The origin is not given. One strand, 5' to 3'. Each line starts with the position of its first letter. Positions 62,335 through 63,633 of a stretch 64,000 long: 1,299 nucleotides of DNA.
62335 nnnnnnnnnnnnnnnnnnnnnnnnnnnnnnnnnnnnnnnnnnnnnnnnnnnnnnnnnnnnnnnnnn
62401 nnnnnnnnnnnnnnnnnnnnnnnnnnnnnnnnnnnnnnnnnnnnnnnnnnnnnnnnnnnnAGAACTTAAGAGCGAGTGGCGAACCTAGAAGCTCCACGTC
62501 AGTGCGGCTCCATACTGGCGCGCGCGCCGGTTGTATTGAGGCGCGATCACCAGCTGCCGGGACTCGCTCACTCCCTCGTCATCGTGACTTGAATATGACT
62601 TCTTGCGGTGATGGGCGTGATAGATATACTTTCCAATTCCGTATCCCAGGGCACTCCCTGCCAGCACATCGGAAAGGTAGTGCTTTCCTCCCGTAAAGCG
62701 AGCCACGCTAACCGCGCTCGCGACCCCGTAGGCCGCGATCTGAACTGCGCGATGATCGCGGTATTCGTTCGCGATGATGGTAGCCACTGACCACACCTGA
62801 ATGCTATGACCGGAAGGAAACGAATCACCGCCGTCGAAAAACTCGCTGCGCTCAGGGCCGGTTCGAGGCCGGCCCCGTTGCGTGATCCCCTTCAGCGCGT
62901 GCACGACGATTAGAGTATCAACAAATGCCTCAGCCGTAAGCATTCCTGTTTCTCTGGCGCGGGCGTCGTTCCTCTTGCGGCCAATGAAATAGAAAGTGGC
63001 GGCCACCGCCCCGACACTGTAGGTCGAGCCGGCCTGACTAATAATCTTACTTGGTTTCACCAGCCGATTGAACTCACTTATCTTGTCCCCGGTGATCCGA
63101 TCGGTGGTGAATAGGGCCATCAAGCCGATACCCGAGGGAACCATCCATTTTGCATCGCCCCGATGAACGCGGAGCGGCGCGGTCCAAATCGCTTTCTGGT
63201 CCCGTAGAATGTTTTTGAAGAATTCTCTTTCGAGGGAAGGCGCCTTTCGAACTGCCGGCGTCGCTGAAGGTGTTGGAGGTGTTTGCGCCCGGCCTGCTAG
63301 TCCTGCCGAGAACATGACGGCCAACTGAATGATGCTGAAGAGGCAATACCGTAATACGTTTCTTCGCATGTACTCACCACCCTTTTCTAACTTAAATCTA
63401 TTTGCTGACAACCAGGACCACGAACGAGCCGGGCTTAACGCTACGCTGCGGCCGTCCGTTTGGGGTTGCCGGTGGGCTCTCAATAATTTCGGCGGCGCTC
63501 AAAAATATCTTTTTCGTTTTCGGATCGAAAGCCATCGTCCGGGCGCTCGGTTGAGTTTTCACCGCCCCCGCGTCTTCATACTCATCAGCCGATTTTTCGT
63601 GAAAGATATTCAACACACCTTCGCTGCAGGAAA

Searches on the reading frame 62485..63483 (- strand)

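Call 26: search_protein_families(library=pfam, proteins=[window:62485-63483:-], max_evalue=0.001)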
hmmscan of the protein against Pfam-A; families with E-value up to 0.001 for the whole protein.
window:62485-63483:- (332 aa): 2 families
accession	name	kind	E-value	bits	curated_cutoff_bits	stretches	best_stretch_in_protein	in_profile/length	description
PF01569.27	PAP2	-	5.1e-17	62.3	27.2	1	190-294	12-128/130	PAP2 superfamily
PF14378.12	PAP2_3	-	1.8e-07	31.6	27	1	184-282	90-186/190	PAP2 superfamily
